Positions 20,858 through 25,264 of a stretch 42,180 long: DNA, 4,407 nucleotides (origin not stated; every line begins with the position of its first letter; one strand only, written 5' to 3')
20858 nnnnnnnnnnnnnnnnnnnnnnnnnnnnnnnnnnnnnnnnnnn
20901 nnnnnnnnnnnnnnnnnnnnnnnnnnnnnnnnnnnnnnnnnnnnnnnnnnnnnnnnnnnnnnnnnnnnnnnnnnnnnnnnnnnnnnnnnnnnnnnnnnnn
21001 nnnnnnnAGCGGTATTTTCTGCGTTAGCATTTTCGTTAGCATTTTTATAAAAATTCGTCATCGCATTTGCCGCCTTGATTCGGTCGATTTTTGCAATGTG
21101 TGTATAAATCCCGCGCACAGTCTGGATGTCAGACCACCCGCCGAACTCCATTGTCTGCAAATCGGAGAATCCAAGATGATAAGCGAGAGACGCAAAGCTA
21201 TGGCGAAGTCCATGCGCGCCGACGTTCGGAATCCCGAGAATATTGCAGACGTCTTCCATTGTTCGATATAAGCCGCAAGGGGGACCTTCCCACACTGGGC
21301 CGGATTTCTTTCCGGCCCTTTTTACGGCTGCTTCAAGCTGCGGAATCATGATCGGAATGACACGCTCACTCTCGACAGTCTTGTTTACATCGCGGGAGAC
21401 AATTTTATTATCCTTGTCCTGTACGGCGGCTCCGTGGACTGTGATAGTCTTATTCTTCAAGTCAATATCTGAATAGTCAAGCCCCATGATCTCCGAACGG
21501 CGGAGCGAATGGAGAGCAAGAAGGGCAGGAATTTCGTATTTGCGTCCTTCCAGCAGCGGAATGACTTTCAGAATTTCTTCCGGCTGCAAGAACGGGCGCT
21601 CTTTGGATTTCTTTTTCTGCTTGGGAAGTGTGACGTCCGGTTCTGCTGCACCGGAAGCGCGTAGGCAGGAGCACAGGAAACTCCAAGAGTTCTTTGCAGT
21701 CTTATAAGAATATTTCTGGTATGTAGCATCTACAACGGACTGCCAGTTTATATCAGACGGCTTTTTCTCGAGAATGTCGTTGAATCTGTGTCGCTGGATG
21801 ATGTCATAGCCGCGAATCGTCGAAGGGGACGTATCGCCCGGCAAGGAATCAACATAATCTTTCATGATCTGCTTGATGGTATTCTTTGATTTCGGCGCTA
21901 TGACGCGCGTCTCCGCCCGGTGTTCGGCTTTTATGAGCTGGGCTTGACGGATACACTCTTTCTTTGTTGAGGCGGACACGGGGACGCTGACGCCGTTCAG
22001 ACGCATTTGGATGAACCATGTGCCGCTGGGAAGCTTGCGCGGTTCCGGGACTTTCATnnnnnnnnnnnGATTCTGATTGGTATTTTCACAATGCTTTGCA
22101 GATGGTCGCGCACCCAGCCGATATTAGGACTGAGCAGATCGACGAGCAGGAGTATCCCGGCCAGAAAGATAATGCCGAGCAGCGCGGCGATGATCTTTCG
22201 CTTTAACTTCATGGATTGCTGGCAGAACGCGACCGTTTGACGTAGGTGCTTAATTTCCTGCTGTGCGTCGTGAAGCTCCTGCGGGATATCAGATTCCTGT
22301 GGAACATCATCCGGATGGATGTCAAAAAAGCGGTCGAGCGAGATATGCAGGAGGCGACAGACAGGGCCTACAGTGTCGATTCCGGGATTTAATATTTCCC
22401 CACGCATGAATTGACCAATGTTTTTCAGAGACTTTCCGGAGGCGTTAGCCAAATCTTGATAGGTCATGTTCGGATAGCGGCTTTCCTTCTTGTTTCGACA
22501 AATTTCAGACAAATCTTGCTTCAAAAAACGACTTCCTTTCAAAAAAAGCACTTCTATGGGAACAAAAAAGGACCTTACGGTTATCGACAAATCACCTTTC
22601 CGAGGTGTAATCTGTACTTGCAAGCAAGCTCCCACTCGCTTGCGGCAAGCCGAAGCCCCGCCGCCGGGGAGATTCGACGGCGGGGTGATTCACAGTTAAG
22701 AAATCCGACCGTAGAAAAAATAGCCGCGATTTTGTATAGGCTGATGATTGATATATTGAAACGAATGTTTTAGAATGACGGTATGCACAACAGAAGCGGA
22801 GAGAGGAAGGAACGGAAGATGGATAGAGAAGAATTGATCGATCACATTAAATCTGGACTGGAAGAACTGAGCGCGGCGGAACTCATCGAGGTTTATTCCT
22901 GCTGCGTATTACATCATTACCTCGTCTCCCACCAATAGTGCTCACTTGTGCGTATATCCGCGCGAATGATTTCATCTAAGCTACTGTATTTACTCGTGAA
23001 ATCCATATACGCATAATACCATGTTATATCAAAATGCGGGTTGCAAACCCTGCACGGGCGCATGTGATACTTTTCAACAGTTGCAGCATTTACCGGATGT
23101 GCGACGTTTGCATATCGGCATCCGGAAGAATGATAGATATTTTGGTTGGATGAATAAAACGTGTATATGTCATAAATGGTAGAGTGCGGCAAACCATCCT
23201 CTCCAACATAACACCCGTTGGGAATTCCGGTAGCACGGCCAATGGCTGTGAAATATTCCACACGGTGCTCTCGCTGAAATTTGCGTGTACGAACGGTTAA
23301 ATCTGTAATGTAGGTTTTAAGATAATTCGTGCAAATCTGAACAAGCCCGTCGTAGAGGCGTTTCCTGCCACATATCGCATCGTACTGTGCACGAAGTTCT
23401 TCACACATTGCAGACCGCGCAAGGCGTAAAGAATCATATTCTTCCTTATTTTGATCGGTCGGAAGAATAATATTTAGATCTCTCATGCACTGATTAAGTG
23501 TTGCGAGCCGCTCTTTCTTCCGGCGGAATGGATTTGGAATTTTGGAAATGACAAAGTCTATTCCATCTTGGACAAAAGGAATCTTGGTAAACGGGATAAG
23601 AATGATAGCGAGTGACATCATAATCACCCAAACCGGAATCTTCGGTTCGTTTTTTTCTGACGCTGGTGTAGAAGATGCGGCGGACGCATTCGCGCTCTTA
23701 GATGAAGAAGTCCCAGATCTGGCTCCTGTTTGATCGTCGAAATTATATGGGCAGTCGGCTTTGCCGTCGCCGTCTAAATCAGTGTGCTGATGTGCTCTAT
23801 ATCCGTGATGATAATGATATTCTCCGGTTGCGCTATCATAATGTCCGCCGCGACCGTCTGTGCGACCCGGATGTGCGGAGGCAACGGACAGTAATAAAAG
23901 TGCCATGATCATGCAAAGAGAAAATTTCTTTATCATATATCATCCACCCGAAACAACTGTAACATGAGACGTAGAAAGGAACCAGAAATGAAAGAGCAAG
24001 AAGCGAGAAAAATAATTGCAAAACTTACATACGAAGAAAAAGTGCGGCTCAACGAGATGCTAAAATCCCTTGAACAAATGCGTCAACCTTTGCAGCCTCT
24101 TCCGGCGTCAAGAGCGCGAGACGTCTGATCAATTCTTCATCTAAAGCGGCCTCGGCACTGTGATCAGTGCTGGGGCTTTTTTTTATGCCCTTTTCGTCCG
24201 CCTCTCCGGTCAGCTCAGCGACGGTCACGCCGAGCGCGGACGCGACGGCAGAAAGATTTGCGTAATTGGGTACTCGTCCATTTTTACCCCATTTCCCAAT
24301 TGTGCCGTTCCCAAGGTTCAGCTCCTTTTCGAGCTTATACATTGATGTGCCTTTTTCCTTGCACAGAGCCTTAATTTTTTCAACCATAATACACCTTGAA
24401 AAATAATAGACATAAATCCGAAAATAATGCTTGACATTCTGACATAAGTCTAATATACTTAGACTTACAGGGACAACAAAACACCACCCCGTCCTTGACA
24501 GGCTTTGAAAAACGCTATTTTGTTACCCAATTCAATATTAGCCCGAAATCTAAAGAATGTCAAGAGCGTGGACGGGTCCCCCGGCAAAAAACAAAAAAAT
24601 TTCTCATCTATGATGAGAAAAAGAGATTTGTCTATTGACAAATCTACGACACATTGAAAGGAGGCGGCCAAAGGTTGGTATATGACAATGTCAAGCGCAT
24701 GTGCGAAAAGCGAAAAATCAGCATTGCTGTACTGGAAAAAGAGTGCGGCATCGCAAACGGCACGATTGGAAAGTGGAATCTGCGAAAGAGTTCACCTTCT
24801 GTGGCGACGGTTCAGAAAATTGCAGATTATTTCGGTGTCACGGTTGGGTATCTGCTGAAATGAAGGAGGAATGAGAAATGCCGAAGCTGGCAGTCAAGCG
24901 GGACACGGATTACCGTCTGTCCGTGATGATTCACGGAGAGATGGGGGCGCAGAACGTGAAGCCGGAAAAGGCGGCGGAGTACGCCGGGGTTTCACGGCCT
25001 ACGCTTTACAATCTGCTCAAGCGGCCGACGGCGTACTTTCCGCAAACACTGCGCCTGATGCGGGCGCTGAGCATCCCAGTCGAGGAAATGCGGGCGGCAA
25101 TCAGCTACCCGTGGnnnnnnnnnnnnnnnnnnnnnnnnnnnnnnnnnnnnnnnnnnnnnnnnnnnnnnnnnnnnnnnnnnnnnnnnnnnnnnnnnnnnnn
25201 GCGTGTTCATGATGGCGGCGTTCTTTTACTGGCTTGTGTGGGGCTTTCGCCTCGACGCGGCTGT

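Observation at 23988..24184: An antisense unit (RBS plus 46-aa ORF plus strong intrinsic terminator) converges into the 3' end of the repressor gene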

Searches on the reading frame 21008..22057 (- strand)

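Call 7: search_protein_families(library=pfam, proteins=[window:21008-22057:-], max_evalue=0.01)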
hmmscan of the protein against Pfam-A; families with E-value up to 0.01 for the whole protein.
window:21008-22057:- (350 aa): 1 family
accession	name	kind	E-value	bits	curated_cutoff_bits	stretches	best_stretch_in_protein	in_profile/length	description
PF00589.27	Phage_integrase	-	5.7e-13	49.4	27.1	1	171-322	17-169/172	Phage integrase family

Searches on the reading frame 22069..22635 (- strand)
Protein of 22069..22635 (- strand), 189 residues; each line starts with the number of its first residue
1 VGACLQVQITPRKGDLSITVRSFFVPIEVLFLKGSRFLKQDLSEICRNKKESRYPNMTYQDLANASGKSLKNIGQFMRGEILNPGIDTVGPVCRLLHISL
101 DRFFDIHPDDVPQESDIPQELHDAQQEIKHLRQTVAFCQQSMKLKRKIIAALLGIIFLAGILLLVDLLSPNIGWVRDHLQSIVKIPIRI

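Call 7: search_protein_families(library=pfam, proteins=[window:22069-22635:-], max_evalue=0.01)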
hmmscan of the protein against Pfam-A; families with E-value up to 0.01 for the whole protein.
window:22069-22635:- (189 aa): 0 families

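Call 40: search_protein_families(library=pfam, proteins=[window:22069-22635:-], max_evalue=0.1)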
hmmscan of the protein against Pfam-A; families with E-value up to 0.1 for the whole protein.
window:22069-22635:- (189 aa): 1 family
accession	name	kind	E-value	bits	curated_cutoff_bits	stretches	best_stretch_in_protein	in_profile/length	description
PF01381.28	HTH_3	-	0.027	14.9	23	1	56-102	9-54/55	Helix-turn-helix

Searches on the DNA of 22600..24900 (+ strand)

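Call 6: search_dna_similar(query=window:22900-24900:+, collection=phages, mode=distant, max_rows=20)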
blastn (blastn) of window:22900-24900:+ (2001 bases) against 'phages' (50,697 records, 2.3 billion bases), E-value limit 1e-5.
No match.
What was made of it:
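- Tried and rejected: DNA search of 22900-24900 against 50,697 GenBank phages found no match (call 6).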

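Call 55: search_rna_families(source=window, start=22600, end=24700, threshold=evalue, max_evalue=1)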
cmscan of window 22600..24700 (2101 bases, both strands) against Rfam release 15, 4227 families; matches with E-value up to 1: 2.
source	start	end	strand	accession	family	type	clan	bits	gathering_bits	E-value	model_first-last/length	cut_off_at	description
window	24126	24184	+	RF02399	NsiR1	Gene; sRNA;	-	21.9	39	0.22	1-60/60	no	Nitrogen stress-induced RNA 1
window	24135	24190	+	RF04013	mir-4818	Gene; miRNA;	-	19.4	92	0.91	1-90/90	no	mir-4818 microRNA precursor family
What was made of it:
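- Tried and rejected: Rfam on 22600-24700 gave only sub-threshold chance hits (call 55).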

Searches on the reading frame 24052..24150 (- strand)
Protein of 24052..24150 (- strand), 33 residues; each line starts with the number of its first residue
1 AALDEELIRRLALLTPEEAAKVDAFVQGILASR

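Call 36: search_solved_structures(query=A3, max_evalue=10, show_alignments=3)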
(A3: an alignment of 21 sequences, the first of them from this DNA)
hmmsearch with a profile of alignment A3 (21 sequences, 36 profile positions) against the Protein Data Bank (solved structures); distinct sequences matched with E-value up to 10: 42.
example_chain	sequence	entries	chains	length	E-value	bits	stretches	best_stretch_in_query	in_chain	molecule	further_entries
8fre_A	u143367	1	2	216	1.6e-06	31.2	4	7-28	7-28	RBL4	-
6z35_A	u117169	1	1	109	9.1e-06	28.9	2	5-32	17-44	Maquette 2-1ip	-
5tgw_A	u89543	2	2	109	2.4e-05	27.6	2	6-32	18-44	PS1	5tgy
7jh6_A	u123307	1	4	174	4.4e-05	26.8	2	6-32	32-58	Two-domain di-Zn(II) and porphyrin-binding protein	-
7jrq_A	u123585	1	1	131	0.00017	24.9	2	6-31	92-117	MPP1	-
9cte_A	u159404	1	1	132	0.0003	24.1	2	6-31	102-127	De novo protein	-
8frf_A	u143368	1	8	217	0.0029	21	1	8-31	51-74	RBL7_C2_3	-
6jcc_A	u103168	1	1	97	0.0045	20.4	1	6-32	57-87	Computational designed protein based on evolution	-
1v64_A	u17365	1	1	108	0.034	17.7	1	3-25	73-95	Nucleolar transcription factor 1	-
6vi1_M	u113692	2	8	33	0.14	15.7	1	8-28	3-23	Terminase, large subunit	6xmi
3k7d_A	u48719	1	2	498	0.16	15.6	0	12-28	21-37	Glutamate-ammonia-ligase adenylyltransferase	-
1w8i_A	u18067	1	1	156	0.18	15.4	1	9-28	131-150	PUTATIVE VAPC RIBONUCLEASE AF_1683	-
6ewu_A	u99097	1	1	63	0.21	15.2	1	5-22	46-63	NRPS Kj12C-NDD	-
9ja5_A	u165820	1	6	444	0.23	15.1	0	12-23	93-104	Meiotically up-regulated gene 135 protein,SWR1 complex bromodomain subunit bdf1,Immunoglob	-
9szu_A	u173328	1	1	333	0.26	14.9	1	14-34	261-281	PLZ2.3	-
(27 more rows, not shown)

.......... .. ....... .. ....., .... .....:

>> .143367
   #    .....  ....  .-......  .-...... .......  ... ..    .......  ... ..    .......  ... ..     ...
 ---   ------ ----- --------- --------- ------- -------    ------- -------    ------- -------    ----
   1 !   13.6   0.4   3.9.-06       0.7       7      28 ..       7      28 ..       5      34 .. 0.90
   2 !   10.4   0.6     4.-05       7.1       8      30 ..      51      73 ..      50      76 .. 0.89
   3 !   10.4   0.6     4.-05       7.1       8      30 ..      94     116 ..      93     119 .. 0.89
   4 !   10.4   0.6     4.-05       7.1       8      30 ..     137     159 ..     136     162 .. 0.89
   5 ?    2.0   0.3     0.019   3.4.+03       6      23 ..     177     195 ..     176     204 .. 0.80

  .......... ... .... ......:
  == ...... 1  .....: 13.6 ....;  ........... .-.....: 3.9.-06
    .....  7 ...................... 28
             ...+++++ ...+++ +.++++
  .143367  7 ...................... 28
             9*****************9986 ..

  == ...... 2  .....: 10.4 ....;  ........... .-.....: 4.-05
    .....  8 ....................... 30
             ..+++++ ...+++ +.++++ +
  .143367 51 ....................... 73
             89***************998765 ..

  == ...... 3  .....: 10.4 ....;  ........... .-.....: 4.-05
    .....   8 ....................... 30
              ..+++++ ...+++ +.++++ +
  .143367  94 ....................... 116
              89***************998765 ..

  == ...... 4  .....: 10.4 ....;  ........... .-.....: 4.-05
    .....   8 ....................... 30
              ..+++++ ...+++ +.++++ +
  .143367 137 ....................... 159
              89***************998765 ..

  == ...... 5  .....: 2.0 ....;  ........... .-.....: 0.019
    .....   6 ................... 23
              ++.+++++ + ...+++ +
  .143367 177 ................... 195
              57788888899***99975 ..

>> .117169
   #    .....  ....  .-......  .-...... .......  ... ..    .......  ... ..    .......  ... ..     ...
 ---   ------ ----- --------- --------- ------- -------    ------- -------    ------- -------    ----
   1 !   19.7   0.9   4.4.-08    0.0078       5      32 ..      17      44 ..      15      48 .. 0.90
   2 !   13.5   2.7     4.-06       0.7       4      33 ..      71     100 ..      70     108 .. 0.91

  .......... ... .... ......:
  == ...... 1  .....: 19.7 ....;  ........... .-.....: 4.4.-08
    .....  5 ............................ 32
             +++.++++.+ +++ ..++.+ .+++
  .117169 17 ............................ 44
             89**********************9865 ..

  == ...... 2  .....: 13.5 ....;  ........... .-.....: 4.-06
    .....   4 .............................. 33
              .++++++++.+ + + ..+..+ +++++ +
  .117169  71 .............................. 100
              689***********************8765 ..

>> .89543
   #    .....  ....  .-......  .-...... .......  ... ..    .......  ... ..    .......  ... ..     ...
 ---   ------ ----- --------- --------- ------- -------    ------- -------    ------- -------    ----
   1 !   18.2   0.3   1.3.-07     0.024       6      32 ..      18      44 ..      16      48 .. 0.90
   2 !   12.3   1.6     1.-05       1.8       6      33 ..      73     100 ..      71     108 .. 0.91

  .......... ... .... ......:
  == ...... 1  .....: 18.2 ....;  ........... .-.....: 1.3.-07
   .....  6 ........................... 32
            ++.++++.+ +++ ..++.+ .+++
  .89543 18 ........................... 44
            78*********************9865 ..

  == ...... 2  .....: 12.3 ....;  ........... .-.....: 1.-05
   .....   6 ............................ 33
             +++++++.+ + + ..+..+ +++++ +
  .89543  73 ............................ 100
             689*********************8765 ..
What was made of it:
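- On SinI/SinR-type antagonist pair: The tail profile also matches designed helical proteins (call 36).
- Closest known: SinI/SinR of Bacillus subtilis. Different: The similarity may be generic helix-cap-helix (call 36).
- The tail profile also hits designed helical proteins (call 36).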

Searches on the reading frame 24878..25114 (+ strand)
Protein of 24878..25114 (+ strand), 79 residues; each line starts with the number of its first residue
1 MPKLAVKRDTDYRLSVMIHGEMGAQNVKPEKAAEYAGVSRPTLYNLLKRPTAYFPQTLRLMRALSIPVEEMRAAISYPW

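Call 7: search_protein_families(library=pfam, proteins=[window:24878-25114:+], max_evalue=0.01)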
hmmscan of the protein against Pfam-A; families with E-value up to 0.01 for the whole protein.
window:24878-25114:+ (79 aa): 1 family
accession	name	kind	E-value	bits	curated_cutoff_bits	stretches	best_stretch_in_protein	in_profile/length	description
PF12728.13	HTH_17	-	0.0016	19.1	27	1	29-49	4-24/51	Helix-turn-helix domain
